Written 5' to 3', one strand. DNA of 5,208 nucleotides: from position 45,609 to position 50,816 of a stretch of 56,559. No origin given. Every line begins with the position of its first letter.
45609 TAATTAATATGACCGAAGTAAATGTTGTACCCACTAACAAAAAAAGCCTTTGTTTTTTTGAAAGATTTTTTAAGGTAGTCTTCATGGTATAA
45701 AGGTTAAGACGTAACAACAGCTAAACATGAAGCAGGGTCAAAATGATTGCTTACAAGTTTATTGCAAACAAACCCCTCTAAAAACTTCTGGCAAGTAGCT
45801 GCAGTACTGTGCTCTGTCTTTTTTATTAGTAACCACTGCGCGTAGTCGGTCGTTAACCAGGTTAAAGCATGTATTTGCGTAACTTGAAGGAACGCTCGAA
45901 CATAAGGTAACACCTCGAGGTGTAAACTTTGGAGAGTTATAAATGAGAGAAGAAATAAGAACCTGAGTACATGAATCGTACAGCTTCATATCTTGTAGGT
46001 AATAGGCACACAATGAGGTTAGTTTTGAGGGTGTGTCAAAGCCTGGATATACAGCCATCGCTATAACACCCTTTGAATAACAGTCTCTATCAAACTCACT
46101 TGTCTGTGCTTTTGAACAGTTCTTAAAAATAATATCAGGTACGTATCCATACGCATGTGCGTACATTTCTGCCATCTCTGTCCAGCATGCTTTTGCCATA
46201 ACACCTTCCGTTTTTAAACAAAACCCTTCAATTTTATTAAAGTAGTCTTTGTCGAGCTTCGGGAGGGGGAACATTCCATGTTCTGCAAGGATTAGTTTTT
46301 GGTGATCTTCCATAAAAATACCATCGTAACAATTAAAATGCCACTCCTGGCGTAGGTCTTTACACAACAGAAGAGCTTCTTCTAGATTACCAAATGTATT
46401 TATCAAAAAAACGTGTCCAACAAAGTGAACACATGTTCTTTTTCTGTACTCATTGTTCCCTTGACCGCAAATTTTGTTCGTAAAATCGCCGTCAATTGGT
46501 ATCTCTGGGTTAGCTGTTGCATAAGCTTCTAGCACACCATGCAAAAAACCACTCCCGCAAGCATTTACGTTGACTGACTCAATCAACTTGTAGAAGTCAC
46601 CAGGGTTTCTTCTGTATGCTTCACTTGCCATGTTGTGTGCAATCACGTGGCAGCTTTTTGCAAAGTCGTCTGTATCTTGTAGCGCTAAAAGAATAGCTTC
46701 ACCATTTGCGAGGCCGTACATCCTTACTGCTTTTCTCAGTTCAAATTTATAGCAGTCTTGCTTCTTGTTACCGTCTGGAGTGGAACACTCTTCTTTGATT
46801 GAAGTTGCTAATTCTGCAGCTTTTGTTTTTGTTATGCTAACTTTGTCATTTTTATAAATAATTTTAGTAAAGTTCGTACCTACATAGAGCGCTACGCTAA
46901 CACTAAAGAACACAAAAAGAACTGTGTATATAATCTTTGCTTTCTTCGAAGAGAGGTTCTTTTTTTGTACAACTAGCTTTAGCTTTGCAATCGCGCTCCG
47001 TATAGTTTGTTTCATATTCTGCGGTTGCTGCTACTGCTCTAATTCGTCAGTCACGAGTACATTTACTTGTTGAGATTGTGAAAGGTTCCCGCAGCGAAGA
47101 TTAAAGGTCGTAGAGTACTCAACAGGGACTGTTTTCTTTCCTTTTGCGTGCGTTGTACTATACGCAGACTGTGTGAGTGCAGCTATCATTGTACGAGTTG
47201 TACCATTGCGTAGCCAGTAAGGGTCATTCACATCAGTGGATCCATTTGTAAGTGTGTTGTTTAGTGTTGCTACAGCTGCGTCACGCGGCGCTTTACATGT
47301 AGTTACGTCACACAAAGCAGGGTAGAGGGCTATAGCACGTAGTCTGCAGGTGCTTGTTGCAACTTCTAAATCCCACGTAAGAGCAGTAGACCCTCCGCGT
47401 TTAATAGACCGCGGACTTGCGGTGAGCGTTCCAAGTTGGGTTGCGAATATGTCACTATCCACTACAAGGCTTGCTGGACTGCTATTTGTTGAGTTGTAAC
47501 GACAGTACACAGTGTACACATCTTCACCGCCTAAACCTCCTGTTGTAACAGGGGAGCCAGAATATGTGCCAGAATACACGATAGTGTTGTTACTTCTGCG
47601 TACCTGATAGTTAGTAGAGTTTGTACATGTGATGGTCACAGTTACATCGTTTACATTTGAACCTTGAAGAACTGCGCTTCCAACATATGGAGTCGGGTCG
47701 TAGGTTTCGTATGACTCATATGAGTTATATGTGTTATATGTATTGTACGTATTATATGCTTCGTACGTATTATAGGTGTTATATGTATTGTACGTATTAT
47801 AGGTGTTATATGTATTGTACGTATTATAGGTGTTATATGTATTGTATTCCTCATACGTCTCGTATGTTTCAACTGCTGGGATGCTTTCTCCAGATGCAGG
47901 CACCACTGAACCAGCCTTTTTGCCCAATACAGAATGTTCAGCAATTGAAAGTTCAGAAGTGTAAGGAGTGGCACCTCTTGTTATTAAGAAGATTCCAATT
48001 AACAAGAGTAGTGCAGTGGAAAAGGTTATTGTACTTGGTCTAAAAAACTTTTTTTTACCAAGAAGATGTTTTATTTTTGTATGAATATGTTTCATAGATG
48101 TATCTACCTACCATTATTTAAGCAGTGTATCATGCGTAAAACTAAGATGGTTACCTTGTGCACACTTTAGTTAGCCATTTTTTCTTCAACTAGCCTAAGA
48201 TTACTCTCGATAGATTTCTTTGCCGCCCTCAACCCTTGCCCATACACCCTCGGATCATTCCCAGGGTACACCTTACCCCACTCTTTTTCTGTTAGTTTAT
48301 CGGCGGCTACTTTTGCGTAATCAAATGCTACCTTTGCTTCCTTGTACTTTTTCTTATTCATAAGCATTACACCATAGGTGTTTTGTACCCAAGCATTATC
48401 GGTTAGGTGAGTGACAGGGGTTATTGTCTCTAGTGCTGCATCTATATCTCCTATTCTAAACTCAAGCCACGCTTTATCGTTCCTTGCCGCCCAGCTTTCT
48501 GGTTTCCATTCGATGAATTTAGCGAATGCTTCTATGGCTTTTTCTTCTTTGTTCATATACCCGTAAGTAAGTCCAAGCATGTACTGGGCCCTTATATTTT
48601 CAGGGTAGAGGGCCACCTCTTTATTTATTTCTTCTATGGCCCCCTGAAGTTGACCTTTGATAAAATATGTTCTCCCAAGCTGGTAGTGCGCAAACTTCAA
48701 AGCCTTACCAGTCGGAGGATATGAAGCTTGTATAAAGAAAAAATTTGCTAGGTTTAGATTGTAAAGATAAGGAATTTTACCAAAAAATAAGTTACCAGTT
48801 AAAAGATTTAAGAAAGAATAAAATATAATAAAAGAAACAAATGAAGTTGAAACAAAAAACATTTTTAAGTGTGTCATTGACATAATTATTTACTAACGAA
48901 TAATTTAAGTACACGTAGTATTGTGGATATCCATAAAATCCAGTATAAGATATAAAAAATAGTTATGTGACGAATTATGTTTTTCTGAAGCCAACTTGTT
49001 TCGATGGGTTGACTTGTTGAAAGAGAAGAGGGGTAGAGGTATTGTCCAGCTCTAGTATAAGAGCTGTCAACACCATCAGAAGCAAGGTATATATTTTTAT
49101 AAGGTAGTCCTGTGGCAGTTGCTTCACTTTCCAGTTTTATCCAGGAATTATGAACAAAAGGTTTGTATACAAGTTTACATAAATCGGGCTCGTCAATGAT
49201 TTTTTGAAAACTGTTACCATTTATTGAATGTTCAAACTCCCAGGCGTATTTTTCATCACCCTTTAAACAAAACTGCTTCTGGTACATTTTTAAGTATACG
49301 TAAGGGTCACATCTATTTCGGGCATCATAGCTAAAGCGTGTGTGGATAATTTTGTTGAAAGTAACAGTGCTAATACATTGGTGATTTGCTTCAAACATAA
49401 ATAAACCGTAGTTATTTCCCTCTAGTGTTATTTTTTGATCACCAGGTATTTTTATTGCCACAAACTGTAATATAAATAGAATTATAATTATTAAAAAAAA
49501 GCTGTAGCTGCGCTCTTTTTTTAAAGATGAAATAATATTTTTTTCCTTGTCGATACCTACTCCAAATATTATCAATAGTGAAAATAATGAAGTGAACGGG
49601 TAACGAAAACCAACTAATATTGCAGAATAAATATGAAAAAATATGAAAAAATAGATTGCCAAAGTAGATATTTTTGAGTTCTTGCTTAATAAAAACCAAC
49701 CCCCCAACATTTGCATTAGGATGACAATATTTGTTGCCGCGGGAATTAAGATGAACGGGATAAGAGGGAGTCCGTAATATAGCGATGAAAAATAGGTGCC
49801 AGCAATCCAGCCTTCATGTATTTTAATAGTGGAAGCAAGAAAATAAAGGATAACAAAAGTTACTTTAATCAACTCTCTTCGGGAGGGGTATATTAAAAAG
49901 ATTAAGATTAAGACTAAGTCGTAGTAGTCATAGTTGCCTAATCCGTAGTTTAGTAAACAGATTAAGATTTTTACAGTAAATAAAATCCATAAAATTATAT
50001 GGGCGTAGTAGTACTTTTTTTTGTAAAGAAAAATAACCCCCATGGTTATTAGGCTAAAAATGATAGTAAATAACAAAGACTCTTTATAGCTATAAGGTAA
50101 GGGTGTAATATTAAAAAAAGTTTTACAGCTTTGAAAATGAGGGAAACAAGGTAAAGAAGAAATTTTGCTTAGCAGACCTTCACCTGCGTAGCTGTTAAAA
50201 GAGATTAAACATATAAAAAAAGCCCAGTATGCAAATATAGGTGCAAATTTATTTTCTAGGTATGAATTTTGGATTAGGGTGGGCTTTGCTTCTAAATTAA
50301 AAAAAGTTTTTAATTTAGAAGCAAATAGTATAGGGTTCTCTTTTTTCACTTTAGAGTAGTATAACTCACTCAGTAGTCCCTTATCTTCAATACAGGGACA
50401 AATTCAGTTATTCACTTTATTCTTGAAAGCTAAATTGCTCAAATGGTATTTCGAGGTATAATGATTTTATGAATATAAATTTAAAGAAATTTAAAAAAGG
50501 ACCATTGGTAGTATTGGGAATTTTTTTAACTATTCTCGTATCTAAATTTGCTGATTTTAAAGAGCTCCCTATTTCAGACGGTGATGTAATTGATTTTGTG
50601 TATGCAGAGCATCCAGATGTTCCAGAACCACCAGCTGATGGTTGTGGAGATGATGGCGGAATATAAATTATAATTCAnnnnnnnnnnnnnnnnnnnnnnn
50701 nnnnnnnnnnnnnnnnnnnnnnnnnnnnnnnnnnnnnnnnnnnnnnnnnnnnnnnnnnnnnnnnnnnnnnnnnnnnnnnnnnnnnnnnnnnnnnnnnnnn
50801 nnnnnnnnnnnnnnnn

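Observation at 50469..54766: Non-canonical YcaO operon: small peptide, unknown protein, PRTase-beta-propeller fusion, TOMM-type YcaO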

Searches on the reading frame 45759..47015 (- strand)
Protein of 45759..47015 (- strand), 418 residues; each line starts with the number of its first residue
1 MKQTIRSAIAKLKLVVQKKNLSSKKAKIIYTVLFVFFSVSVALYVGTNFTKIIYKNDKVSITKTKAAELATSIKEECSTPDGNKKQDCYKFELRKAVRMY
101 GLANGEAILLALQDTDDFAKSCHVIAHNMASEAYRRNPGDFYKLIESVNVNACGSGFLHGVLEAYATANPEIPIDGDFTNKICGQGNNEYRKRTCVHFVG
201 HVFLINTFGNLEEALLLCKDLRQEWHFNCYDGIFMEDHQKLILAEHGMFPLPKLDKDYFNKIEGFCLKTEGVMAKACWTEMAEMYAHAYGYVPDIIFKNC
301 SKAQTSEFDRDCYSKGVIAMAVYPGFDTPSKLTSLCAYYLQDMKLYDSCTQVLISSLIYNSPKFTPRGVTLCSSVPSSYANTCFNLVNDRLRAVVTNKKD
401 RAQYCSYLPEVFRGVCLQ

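Call 3: search_protein_families(library=pfam, proteins=[window:45759-47015:-], max_evalue=0.01)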
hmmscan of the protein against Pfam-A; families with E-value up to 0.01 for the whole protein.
window:45759-47015:- (418 aa): 0 families

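Call 4: search_protein_families(library=ncbifam, proteins=[window:45759-47015:-], max_evalue=0.01)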
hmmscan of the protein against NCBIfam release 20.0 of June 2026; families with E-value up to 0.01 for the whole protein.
window:45759-47015:- (418 aa): 0 families

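Call 83: search_protein_families(library=padloc, proteins=[window:45759-47015:-], max_evalue=0.001)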
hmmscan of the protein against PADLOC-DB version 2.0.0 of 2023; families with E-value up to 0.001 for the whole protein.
window:45759-47015:- (418 aa): 0 families

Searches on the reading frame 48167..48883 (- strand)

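Call 3: search_protein_families(library=pfam, proteins=[window:48167-48883:-], max_evalue=0.01)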
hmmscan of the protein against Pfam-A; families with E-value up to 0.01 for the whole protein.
window:48167-48883:- (238 aa): 13 families
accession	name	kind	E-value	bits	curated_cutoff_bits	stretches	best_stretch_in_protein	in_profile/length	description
PF07719.23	TPR_2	-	1.9e-12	46.7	27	1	65-96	3-34/34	Tetratricopeptide repeat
PF13181.12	TPR_8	-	3.9e-12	45.7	25.7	1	98-129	2-33/34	Tetratricopeptide repeat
PF13431.12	TPR_17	-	1.7e-10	40.7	24.4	0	90-118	6-34/34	Tetratricopeptide repeat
PF13432.12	TPR_16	-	2.1e-08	34.9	32.7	1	101-152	1-52/65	Tetratricopeptide repeat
PF00515.34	TPR_1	-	5.2e-08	32.8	27.8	0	98-122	2-26/34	Tetratricopeptide repeat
PF14559.12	TPR_19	-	2.4e-06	28.2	25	1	114-158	8-52/68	Tetratricopeptide repeat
PF13424.12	TPR_12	-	8e-06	26.4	30.1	1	66-124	6-72/77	Tetratricopeptide repeat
PF13428.12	TPR_14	-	4.3e-05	24.2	23.5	0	65-104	3-42/44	Tetratricopeptide repeat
PF13174.12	TPR_6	-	5e-05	24.1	26.3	1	99-125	2-28/33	Tetratricopeptide repeat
PF13414.12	TPR_11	-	0.00028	21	26.8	1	70-107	1-38/42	TPR repeat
PF13371.12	TPR_9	-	0.0011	19.4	35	0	114-152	12-50/73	Tetratricopeptide repeat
PF12895.13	ANAPC3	-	0.003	18.2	27.2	0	67-122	27-81/82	Anaphase-promoting complex, cyclosome, subunit 3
PF23914.1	TPR_CcmH_CycH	-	0.0049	17.2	42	0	93-189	46-146/158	Cytochrome c-type biogenesis protein H TPR domain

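Call 4: search_protein_families(library=ncbifam, proteins=[window:48167-48883:-], max_evalue=0.01)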
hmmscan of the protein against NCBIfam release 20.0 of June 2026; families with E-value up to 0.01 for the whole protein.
window:48167-48883:- (238 aa): 11 families
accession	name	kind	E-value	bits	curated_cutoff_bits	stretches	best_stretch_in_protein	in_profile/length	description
TIGR02521.1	type_IV_pilW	equivalog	3.6e-12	46.3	154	1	65-136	33-104/234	type IV pilus biogenesis/stability protein PilW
TIGR02917.1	PEP_TPR_lipo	equivalog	2.1e-11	42.5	312.2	1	69-190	369-491/899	XrtA/PEP-CTERM system TPR-repeat protein PrsT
NF040959.1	MamA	equivalog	6.8e-11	42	200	1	65-160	107-202/204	magnetosome protein MamA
TIGR02795.1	tol_pal_ybgF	equivalog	7e-07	29.9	90.1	1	54-137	31-116/119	tol-pal system protein YbgF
NF033762.1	social_mot_Tgl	equivalog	1.9e-06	27.4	225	1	66-153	34-226/252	social motility TPR repeat lipoprotein Tgl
NF047558.1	TPR_END_plus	domain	6.2e-05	22.9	32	0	65-98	1-33/56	TPR end-of-group domain-containing protein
NF047507.1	TPR_BatC_Lepto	exception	0.00075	19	175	1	67-140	62-139/214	TPR repeat-containing protein BatC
TIGR04510.1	mod_pep_cyc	subfamily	0.0013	17.3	400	1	64-196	433-568/814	putative peptide modification system cyclase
TIGR02552.1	LcrH_SycD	equivalog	0.0017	18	104.8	0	66-130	55-119/136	SycD/LcrH family type III secretion system chaperone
TIGR00990.1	3a0801s09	subfamily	0.0017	17.1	757.25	0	62-150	330-418/615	mitochondrial import receptor subunit TOM70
NF053607.1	CHU_0125_OmpA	equivalog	0.005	15.4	620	1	66-191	22-147/639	CHU_0125 family OmpA-like outer membrane integrity protein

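Call 83: search_protein_families(library=padloc, proteins=[window:48167-48883:-], max_evalue=0.001)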
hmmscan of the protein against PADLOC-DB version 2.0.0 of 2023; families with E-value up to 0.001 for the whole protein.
window:48167-48883:- (238 aa): 0 families

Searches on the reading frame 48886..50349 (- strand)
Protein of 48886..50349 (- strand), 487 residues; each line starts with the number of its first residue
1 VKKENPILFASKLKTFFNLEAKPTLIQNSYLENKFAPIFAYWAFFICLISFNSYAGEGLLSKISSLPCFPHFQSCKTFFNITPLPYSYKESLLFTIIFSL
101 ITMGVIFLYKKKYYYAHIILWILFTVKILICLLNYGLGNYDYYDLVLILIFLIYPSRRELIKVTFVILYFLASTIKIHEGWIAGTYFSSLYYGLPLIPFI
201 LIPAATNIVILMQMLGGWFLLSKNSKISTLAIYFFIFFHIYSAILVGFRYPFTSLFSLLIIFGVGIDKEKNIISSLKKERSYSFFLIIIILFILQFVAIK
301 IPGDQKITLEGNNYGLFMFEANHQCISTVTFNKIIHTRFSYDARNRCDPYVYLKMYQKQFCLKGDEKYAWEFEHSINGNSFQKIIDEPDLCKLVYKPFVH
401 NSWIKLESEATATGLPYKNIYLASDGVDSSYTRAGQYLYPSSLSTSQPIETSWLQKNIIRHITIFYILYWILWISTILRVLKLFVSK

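Call 3: search_protein_families(library=pfam, proteins=[window:48886-50349:-], max_evalue=0.01)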
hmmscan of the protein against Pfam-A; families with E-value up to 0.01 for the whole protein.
window:48886-50349:- (487 aa): 0 families

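Call 4: search_protein_families(library=ncbifam, proteins=[window:48886-50349:-], max_evalue=0.01)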
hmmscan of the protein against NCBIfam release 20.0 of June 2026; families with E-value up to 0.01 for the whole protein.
window:48886-50349:- (487 aa): 0 families
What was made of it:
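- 48886..50349 (-): mem487, a polytopic membrane protein (at least 7 TM-like segments), divergent from the operon. It is a recurrent neighbour of PRTprop. Its function is unknown; export is one possibility. No family hits (calls 3, 4).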

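Call 83: search_protein_families(library=padloc, proteins=[window:48886-50349:-], max_evalue=0.001)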
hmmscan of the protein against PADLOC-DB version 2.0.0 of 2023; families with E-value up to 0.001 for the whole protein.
window:48886-50349:- (487 aa): 0 families

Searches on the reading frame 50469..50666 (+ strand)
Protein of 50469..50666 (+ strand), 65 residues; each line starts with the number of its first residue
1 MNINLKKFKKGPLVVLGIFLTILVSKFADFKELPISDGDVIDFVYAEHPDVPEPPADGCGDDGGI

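Call 3: search_protein_families(library=pfam, proteins=[window:50469-50666:+], max_evalue=0.01)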
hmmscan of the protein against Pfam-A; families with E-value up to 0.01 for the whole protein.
window:50469-50666:+ (65 aa): 0 families

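Call 4: search_protein_families(library=ncbifam, proteins=[window:50469-50666:+], max_evalue=0.01)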
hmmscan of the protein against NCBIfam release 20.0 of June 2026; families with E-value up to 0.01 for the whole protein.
window:50469-50666:+ (65 aa): 0 families

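Call 83: search_protein_families(library=padloc, proteins=[window:50469-50666:+], max_evalue=0.001)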
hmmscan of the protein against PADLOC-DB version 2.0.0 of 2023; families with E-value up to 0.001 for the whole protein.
window:50469-50666:+ (65 aa): 0 families
